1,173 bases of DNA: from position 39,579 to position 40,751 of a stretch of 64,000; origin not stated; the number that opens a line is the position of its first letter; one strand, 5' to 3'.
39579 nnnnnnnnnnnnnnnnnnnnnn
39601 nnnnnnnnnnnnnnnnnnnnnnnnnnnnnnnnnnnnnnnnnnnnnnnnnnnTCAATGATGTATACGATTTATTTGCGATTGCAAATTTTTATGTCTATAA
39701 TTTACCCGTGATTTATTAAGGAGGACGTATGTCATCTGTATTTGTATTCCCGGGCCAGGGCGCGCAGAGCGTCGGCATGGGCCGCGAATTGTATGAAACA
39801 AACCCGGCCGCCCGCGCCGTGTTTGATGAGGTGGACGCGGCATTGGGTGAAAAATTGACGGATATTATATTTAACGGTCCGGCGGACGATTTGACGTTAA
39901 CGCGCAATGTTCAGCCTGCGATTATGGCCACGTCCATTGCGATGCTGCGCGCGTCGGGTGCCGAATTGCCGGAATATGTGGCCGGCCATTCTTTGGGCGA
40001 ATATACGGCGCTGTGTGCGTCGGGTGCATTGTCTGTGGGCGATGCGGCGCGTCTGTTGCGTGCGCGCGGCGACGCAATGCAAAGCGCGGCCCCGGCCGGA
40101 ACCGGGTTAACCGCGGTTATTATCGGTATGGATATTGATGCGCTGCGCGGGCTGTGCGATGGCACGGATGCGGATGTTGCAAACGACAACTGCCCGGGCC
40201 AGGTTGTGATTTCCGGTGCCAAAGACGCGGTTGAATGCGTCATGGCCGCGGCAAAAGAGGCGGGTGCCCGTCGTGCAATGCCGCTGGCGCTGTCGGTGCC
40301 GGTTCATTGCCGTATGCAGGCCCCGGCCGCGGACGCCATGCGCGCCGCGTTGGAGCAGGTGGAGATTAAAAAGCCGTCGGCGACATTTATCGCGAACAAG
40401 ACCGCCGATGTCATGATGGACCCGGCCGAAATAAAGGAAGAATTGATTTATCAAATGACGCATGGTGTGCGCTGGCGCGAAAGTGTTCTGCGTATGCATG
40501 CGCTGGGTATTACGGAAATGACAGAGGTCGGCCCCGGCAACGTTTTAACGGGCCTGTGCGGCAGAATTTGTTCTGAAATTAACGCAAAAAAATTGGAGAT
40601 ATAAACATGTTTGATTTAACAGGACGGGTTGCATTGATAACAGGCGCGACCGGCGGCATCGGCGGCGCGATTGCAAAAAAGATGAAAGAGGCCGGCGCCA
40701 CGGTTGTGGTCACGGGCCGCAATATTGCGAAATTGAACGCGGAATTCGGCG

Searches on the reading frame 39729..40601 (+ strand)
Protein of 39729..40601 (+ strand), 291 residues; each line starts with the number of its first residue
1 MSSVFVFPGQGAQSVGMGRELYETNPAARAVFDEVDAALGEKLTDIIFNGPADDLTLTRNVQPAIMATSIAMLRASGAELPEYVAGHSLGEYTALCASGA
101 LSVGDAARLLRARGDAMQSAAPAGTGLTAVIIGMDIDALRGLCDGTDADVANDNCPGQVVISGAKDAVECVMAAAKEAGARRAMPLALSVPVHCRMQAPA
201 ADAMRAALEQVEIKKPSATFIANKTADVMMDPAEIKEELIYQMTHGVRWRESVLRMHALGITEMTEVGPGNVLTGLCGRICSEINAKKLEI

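Call 56: search_protein_families(library=pfam, proteins=[window:39729-40601:+], max_evalue=0.001)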
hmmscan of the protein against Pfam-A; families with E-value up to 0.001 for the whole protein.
window:39729-40601:+ (291 aa): 1 family
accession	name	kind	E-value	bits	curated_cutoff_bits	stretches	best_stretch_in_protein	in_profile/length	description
PF00698.26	Acyl_transf_1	-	1.6e-39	136.7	32.7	1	4-271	1-269/319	Acyl transferase domain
